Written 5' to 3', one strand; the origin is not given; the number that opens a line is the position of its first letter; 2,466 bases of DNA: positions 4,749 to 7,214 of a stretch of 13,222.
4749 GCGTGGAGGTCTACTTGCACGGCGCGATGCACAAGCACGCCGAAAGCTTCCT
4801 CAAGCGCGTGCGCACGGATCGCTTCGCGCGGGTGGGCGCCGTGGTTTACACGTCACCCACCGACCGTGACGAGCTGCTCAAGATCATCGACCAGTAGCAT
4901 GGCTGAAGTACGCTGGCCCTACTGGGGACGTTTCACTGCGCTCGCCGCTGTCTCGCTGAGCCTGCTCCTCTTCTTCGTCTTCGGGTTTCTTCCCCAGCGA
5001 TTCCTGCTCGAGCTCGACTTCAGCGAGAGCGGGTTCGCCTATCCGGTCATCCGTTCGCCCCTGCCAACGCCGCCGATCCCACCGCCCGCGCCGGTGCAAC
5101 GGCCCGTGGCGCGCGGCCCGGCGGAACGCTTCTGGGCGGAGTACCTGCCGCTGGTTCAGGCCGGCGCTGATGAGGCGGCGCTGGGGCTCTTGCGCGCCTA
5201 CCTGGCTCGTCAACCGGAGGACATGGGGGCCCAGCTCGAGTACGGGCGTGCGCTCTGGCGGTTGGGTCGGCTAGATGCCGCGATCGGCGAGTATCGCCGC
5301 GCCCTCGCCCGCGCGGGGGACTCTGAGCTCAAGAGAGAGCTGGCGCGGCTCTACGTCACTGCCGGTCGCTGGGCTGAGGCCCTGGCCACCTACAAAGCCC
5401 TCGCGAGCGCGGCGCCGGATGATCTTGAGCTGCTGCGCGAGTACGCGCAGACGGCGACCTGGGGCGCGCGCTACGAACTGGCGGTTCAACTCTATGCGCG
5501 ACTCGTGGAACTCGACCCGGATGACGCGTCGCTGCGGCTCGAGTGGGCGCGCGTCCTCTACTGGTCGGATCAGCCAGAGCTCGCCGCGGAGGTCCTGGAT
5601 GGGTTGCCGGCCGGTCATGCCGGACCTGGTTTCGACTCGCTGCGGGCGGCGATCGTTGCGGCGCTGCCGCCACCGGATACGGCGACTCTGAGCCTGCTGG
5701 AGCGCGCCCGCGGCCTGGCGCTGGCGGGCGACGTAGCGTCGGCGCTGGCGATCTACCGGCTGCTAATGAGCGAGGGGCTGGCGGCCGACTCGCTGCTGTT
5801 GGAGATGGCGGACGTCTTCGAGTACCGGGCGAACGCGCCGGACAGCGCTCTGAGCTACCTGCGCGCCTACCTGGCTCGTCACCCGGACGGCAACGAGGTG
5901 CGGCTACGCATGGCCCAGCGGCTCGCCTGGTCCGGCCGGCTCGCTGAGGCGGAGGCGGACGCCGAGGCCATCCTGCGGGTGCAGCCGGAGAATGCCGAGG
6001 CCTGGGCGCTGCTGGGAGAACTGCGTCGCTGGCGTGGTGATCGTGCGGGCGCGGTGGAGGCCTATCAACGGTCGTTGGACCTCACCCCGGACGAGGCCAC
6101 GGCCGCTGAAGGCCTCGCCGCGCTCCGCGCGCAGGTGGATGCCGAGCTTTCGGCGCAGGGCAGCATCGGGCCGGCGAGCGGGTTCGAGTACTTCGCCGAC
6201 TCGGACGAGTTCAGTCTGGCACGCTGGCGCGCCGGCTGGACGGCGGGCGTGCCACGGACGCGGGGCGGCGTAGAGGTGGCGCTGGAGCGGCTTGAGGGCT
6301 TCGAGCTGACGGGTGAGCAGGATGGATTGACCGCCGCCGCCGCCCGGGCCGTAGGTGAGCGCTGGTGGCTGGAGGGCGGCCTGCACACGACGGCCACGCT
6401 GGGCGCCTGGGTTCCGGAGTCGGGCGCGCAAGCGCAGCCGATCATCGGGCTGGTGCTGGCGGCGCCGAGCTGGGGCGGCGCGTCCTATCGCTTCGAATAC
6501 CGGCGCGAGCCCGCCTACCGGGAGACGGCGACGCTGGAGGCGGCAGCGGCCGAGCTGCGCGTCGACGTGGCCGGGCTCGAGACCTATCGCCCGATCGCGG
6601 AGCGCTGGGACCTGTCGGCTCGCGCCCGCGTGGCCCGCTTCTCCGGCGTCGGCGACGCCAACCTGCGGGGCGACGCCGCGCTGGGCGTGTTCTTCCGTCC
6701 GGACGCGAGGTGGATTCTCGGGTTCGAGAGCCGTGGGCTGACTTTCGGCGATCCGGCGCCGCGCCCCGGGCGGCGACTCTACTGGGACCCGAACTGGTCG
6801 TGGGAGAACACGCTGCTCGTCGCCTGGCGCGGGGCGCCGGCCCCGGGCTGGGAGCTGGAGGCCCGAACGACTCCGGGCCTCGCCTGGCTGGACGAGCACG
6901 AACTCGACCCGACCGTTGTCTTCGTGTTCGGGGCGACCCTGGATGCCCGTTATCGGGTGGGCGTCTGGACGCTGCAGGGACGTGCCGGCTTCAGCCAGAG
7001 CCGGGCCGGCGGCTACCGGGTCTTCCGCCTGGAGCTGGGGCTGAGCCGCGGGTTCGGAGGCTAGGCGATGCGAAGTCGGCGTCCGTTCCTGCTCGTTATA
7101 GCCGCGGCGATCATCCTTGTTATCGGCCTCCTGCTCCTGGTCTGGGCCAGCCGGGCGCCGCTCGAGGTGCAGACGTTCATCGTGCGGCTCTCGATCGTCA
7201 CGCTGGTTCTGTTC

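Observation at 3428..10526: Rearranged PNAG-like exopolysaccharide synthase-export operon co-transcribed with a KaiC-REC fusion regulator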

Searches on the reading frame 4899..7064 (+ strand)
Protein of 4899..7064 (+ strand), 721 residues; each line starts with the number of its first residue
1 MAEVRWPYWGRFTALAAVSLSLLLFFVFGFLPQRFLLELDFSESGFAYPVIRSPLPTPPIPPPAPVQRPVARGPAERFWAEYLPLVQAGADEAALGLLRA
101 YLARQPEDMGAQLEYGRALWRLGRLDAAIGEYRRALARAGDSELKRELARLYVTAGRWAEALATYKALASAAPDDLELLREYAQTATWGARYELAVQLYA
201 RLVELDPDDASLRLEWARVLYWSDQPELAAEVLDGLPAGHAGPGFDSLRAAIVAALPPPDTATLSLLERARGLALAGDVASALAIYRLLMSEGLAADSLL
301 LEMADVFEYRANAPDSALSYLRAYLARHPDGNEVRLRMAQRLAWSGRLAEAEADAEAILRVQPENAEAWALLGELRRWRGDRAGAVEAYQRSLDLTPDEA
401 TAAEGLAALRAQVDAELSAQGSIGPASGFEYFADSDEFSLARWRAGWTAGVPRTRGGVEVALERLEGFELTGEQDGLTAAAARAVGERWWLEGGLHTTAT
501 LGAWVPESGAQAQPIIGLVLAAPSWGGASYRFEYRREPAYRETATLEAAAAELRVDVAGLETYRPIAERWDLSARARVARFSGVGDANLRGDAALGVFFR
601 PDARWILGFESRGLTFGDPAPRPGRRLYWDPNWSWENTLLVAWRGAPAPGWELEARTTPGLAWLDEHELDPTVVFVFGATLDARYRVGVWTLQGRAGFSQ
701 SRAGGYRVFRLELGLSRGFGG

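Call 4: search_protein_families(library=pfam, proteins=[window:4899-7064:+], max_evalue=0.01)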
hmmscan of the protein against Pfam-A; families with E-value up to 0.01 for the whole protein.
window:4899-7064:+ (721 aa): 16 families
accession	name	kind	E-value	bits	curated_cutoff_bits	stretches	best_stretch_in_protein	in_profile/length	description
PF13428.12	TPR_14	-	2.7e-21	74.3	23.5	4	143-184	2-43/44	Tetratricopeptide repeat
PF14559.12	TPR_19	-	1.5e-20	73.7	25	4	311-374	4-67/68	Tetratricopeptide repeat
PF13432.12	TPR_16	-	2.9e-15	56.8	32.7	3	92-141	14-63/65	Tetratricopeptide repeat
PF07719.23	TPR_2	-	6.5e-12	45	27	1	366-398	1-33/34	Tetratricopeptide repeat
PF13414.12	TPR_11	-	1.5e-11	44.3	26.8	0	379-409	7-37/42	TPR repeat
PF23914.1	TPR_CcmH_CycH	-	6.6e-11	42.7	42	1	359-409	43-93/158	Cytochrome c-type biogenesis protein H TPR domain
PF13371.12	TPR_9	-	1.1e-09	38.7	35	0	345-404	8-67/73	Tetratricopeptide repeat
PF24575.1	TPR_Slam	-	2.9e-09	37.7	35.2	2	162-229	35-100/104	Surface lipoprotein assembly modifier, N-terminal TPR repeats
PF13181.12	TPR_8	-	3.5e-08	33.4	25.7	0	113-138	5-30/34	Tetratricopeptide repeat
PF00515.34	TPR_1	-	1.3e-07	31.5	27.8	0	366-398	1-33/34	Tetratricopeptide repeat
PF13174.12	TPR_6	-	1.6e-07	31.9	26.3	0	148-174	6-32/33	Tetratricopeptide repeat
PF13176.12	TPR_7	-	3.7e-07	30.1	27.9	1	147-177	4-34/36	Tetratricopeptide repeat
PF14561.12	TPR_20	-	0.00011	22.9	25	0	91-130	4-43/90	Tetratricopeptide repeat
PF13424.12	TPR_12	-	0.0028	18.3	30.1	1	111-166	5-69/77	Tetratricopeptide repeat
PF20308.4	TPR-S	-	0.0034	18.4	27.6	0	316-398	4-91/102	Tetratricopeptide Repeats-Sensor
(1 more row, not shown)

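Call 10: search_protein_families(library=ncbifam, proteins=[window:4899-7064:+], max_evalue=0.01)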
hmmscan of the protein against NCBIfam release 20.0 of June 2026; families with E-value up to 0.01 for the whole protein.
window:4899-7064:+ (721 aa): 15 families
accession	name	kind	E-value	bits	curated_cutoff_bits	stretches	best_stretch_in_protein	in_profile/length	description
TIGR02917.1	PEP_TPR_lipo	equivalog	6.2e-20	70.7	312.2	2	311-407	138-642/899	XrtA/PEP-CTERM system TPR-repeat protein PrsT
NF040959.1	MamA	equivalog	7.5e-12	45.1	200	1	86-210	48-173/204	magnetosome protein MamA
TIGR03939.1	PGA_TPR_OMP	equivalog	3.7e-11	42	366.65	1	312-409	375-472/800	poly-beta-1,6 N-acetyl-D-glucosamine export porin PgaA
NF008520.0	PRK11447.1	equivalog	1.3e-10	39.7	858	1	147-240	117-211/1157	cellulose synthase complex outer membrane protein BcsC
TIGR02552.1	LcrH_SycD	equivalog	1.5e-08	34.5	104.8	1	153-235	29-111/136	SycD/LcrH family type III secretion system chaperone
NF052415.1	T3SS_chap_SctY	equivalog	5.5e-07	30.1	70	1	148-234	12-101/106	type III secretion apparatus assembly chaperone SctY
NF033762.1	social_mot_Tgl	equivalog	2.2e-06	27.2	225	0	92-167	48-125/252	social motility TPR repeat lipoprotein Tgl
NF033920.0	C39_PA2778_fam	equivalog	9.3e-06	25.2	150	0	336-423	160-247/255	PA2778 family cysteine peptidase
NF052400.1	M48_BAM_BepA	equivalog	2.3e-05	23.4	570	0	303-409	347-452/483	beta-barrel assembly-enhancing protease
TIGR02521.1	type_IV_pilW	equivalog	3e-05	23.7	154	1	333-402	32-101/234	type IV pilus biogenesis/stability protein PilW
NF007692.0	PRK10370.1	equivalog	5.3e-05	22.9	306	1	359-408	74-123/206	heme lyase NrfEFG subunit NrfG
NF052230.1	T9SS_PorE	exception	0.00018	19.9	600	0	312-411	33-136/648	PorE family type IX secretion system protein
NF053607.1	CHU_0125_OmpA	equivalog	0.00022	19.9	620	0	118-210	28-121/639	CHU_0125 family OmpA-like outer membrane integrity protein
NF011721.1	PRK15174.1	equivalog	0.00051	18.3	1200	1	117-232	220-340/656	Vi polysaccharide transport protein VexE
NF033758.1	gliding_GltE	equivalog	0.0061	15.6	225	0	345-412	99-166/411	adventurous gliding motility TPR repeat lipoprotein GltE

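Call 20: find_homologous_proteins(query=window:4899-7064:+)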
Query window:4899-7064:+ (721 aa): 90 proteins with E <= 0.001 among 8000 candidates.
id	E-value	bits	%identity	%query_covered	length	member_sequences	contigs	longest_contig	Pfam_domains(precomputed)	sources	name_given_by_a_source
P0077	0.0e+0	1582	100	100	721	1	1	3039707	PF23914.2,PF13414.13,PF13176.13,PF13428.13,PF14559.13,PF24575.2,PF13371.13,PF00515.35,PF13432.13,PF13181.13,PF07719.24,PF13174.13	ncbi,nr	ncbi:MAG: tetratricopeptide repeat protein [Gemmatimonadota bacterium]|nr:MAG: tetratricopeptide rep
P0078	0.0e+0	1403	89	100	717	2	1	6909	PF23914.2,PF13414.13,PF13176.13,PF13428.13,PF14559.13,PF24575.2,PF13371.13,PF00515.35,PF13432.13,PF13429.13,PF13181.13,PF14561.13,PF07719.24,PF13174.13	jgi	-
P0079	0.0e+0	1297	82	100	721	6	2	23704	PF23914.2,PF13414.13,PF13176.13,PF13428.13,PF14559.13,PF24575.2,PF13371.13,PF00515.35,PF13424.13,PF13432.13,PF13181.13,PF14561.13,PF07719.24,PF13174.13,PF20308.5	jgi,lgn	-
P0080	0.0e+0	1277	81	100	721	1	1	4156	PF23914.2,PF13414.13,PF13176.13,PF13428.13,PF14559.13,PF24575.2,PF00515.35,PF12895.14,PF13424.13,PF13432.13,PF13429.13,PF13181.13,PF14561.13,PF07719.24,PF13174.13,PF20308.5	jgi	jgi:tetratricopeptide (TPR) repeat protein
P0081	0.0e+0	1273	81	100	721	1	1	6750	PF23914.2,PF13414.13,PF13176.13,PF13428.13,PF14559.13,PF24575.2,PF00515.35,PF12895.14,PF13432.13,PF13181.13,PF07719.24,PF20308.5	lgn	-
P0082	3.4e-290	983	64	100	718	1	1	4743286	PF14559.13,PF24575.2,PF23914.2,PF12895.14,PF13176.13,PF13432.13,PF13428.13,PF07719.24,PF13174.13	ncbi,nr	ncbi:MAG: tetratricopeptide repeat protein [Gemmatimonadota bacterium]|nr:MAG: tetratricopeptide rep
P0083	9.1e-290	981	63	99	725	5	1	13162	PF14559.13,PF24575.2,PF13431.13,PF23914.2,PF13371.13,PF13176.13,PF13432.13,PF13428.13,PF07719.24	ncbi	-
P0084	1.4e-275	934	61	99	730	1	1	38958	PF09976.16,PF23914.2,PF13414.13,PF13176.13,PF13428.13,PF23241.2,PF14559.13,PF24575.2,PF13371.13,PF00515.35,PF12895.14,PF13432.13,PF13429.13,PF14561.13,PF07719.24,PF13174.13,PF20308.5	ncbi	-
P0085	8.2e-275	932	61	99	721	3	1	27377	PF14559.13,PF24575.2,PF23914.2,PF13371.13,PF13432.13,PF13428.13,PF07719.24,PF13174.13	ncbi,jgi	jgi:Flp pilus assembly protein TadD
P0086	6.3e-274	929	61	100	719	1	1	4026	PF14559.13,PF24575.2,PF23914.2,PF12895.14,PF13176.13,PF13432.13,PF13428.13,PF14561.13,PF07719.24,PF13174.13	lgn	-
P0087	6.5e-272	922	60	100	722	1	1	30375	PF23914.2,PF13414.13,PF13176.13,PF13428.13,PF25064.2,PF14559.13,PF24575.2,PF13371.13,PF00515.35,PF12895.14,PF13432.13,PF13181.13,PF07719.24,PF13174.13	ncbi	-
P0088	7.5e-271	919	61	100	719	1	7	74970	PF14559.13,PF24575.2,PF23914.2,PF12895.14,PF13176.13,PF13432.13,PF13428.13,PF14561.13,PF07719.24,PF13174.13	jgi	jgi:Flp pilus assembly protein TadD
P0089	3.4e-270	917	58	100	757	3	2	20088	PF13431.13,PF09976.16,PF23914.2,PF13414.13,PF13176.13,PF13428.13,PF25064.2,PF14559.13,PF24575.2,PF13371.13,PF00515.35,PF12895.14,PF13424.13,PF13432.13,PF13181.13,PF14561.13,PF07719.24,PF13174.13,PF20308.5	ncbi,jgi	jgi:predicted Zn-dependent protease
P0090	4.1e-270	916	60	99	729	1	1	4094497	PF13431.13,PF23914.2,PF13176.13,PF13428.13,PF25064.2,PF14559.13,PF24575.2,PF13371.13,PF00515.35,PF12895.14,PF13432.13,PF13429.13,PF14561.13,PF07719.24,PF13174.13,PF20308.5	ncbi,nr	ncbi:MAG: tetratricopeptide repeat protein [Gemmatimonadota bacterium]|nr:MAG: tetratricopeptide rep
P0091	9.0e-270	915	62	100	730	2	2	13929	PF13431.13,PF23914.2,PF13414.13,PF13428.13,PF14559.13,PF24575.2,PF00515.35,PF13424.13,PF13432.13,PF13181.13,PF14561.13,PF07719.24,PF13174.13,PF20308.5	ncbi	-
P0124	4.0e-81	292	34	92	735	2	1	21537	PF23914.2,PF13414.13,PF13428.13,PF14559.13,PF24575.2,PF13371.13,PF00515.35,PF12895.14,PF13432.13,PF07719.24,PF13174.13,PF20308.5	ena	-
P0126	2.9e-13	67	30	79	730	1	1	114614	PF14559.13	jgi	jgi:Tfp pilus assembly protein PilF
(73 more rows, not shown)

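Call 24: find_encoding_contigs(protein=P0126, flank=10000, max_places=2)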
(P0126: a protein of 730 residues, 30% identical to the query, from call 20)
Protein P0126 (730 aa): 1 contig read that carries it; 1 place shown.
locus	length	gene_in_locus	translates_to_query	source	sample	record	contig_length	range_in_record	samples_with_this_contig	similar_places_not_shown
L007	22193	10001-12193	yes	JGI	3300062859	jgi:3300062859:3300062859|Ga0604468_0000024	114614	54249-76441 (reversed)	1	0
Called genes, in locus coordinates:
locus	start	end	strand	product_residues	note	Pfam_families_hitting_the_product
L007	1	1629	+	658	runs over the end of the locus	PF02824:TGS, PF07973:tRNA_SAD, PF00587:tRNA-synt_2b, PF03129:HGTP_anticodon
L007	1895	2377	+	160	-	PF05198:IF3_N, PF00707:IF3_C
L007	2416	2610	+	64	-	PF01632:Ribosomal_L35p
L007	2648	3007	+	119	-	PF00453:Ribosomal_L20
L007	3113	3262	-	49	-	-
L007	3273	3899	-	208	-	PF19865:DUF6338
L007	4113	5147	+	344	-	PF02912:Phe_tRNA-synt_N, PF01409:tRNA-synt_2d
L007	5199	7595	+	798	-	PF01588:tRNA_bind, PF03483:B3_4, PF03484:B5, PF17759:tRNA_synthFbeta, PF03147:FDX-ACB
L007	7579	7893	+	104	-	-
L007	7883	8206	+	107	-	PF05164:ZapA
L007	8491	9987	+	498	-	PF06745:ATPase, PF13191:AAA_16 (weak), PF13481:AAA_25 (faint)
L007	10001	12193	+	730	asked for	PF14559:TPR_19 (weak)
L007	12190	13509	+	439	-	PF13506:Glyco_transf_21, PF00535:Glycos_transf_2, PF10111:Glyco_tranf_2_2 (weak), PF13641:Glyco_tranf_2_3, PF01644:Chitin_synth_1 (faint), PF03142:Chitin_synth_2, PF13632:Glyco_trans_2_3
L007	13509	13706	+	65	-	-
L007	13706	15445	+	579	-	PF01522:Polysacc_deac_1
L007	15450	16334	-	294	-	PF01464:SLT (weak)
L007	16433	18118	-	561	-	PF02369:Big_1, PF00150:Cellulase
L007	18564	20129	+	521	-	PF12072:RNase_Y_N, PF00013:KH_1 (weak), PF01966:HD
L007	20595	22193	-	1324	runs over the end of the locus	PF00404:Dockerin_1, PF02369:Big_1, PF01833:TIG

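Call 25: find_encoding_contigs(protein=P0124, flank=10000, max_places=2)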
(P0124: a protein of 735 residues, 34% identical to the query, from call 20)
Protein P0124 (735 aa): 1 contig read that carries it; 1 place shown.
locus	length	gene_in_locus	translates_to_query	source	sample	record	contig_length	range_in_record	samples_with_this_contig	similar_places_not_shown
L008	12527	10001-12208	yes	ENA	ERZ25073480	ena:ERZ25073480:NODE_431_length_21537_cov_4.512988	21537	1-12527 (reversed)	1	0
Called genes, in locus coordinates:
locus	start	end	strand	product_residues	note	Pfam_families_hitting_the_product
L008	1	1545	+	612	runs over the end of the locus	PF09972:DUF2207, PF20990:DUF2207_C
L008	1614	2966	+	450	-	PF04389:Peptidase_M28, PF01546:Peptidase_M20 (faint), PF00595:PDZ (weak), PF13180:PDZ_2, PF17820:PDZ_6 (weak)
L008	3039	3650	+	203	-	PF00582:Usp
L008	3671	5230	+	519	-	PF01590:GAF, PF13185:GAF_2, PF13492:GAF_3, PF01590:GAF, PF13185:GAF_2, PF13492:GAF_3, PF00990:GGDEF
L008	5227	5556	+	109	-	PF01329:Pterin_4a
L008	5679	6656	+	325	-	PF13439:Glyco_transf_4, PF20706:GT4-conflict, PF00534:Glycos_transf_1, PF13692:Glyco_trans_1_4, PF13524:Glyco_trans_1_2 (weak)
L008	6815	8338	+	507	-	PF07690:MFS_1, PF00854:PTR2, PF07690:MFS_1 (weak)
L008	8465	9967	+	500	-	PF06745:ATPase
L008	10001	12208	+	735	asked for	PF13371:TPR_9 (faint), PF13428:TPR_14 (faint), PF20308:TPR-S (faint), PF23914:TPR_CcmH_CycH (faint), PF07719:TPR_2 (faint), PF14559:TPR_19 (weak), PF13432:TPR_16 (weak), PF14559:TPR_19, +5 more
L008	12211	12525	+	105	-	?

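Call 43: predict_structure(alignment_id=A2)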
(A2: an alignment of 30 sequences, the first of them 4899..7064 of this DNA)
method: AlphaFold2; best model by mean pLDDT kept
length: 721 residues; sequences in the alignment: 30
mean_pLDDT: 88.7   pTM: 0.59
mean pLDDT of the five models: 88.7, 87.1, 84.9, 84.2, 82.2
residues with pLDDT >= 90: 499; 70-90: 153; 50-70: 37; < 50: 32
segments of 3 or more residues with pLDDT < 50: 1-3, 34-54, 66-68, 259-262
pLDDT, mean of each block of 10 residues (from residue 1): 63 88 78 48 41 52 53 78 88 91 87 91 92 83 90 93 94 92 94 95 91 92 90 81 77 70 72 89 91 80 92 91 93 94 92 96 96 94 94 97 96 91 95 96 97 96 96 94 97 94 92 96 92 97 94 96 95 98 92 97 96 94 90 95 95 97 90 94 95 97 86 93 45
secondary structure, 60 per line:
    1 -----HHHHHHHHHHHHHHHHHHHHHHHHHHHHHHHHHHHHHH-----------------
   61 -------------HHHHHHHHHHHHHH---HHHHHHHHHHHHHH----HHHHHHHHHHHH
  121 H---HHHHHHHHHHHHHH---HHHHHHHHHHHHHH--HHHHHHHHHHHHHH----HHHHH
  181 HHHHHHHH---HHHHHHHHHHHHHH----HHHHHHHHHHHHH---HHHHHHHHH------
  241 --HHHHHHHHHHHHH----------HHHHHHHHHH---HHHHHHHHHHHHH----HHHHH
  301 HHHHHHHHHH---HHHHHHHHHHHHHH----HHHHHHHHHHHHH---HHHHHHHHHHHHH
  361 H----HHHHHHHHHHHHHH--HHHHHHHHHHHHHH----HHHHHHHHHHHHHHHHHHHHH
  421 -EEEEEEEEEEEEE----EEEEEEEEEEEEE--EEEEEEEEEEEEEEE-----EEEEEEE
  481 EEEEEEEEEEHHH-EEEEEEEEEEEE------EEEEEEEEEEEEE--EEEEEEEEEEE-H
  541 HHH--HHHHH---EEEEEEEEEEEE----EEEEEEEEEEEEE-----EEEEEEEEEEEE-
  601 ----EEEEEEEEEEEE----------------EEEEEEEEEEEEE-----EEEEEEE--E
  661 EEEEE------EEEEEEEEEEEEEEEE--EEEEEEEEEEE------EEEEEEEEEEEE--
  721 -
elements in order (helices of 4 or more, strands of 3 or more residues): H6-43 H74-87 H91-104 H109-121 H125-138 H142-155 H158-171 H176-188 H192-205 H210-222 H226-234 H243-255 H266-275 H279-291 H296-310 H314-327 H332-344 H348-361 H366-379 H382-395 H400-420 E422-434 E439-451 E454-468 E474-490 E495-506 E513-525 E528-538 H540-543 H546-550 E554-565 E570-582 E588-599 E605-616 E633-645 E651-657 E660-665 E672-687 E690-700 E707-718

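Call 114: find_homologous_proteins(query=L007:4113-5147:+, max_evalue=1e-60)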
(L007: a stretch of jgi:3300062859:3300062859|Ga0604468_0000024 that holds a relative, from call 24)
Query L007:4113-5147:+ (344 aa): 7997 proteins with E <= 1e-60 among 8000 candidates; the best 120 are listed.
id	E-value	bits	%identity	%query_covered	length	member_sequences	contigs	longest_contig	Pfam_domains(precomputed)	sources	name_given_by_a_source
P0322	1.7e-231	785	100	100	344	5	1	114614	PF01409.26,PF02912.24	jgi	jgi:phenylalanyl-tRNA synthetase alpha chain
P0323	4.3e-208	708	91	99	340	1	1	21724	PF01409.26,PF02912.24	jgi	jgi:phenylalanyl-tRNA synthetase alpha chain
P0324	1.8e-207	706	90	99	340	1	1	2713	PF01409.26,PF02912.24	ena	-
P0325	4.4e-205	699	89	99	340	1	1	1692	PF01409.26,PF02912.24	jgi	jgi:phenylalanyl-tRNA synthetase alpha chain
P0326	4.6e-204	695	89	99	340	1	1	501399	PF01409.26,PF02912.24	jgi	jgi:phenylalanyl-tRNA synthetase alpha chain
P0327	1.4e-202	690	88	99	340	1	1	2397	PF01409.26,PF02912.24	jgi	jgi:phenylalanyl-tRNA synthetase alpha chain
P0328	1.0e-198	678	87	99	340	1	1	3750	PF01409.26,PF02912.24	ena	-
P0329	1.8e-196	670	86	99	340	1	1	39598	PF01409.26,PF02912.24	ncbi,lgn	-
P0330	1.8e-194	664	85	99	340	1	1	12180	PF01409.26,PF02912.24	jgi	jgi:phenylalanyl-tRNA synthetase alpha chain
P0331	1.6e-192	657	84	99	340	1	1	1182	PF01409.26,PF02912.24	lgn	-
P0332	4.1e-192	656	84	99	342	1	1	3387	PF01409.26,PF02912.24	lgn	-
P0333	5.2e-192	656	84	99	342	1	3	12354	PF01409.26,PF02912.24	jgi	jgi:phenylalanyl-tRNA synthetase alpha chain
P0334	4.2e-191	653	83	99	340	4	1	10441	PF01409.26,PF02912.24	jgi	jgi:phenylalanyl-tRNA synthetase alpha chain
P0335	2.1e-189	647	83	99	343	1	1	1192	PF01409.26,PF02912.24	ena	-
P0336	4.9e-189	646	82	98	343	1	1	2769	PF01409.26,PF02912.24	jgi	jgi:phenylalanyl-tRNA synthetase alpha chain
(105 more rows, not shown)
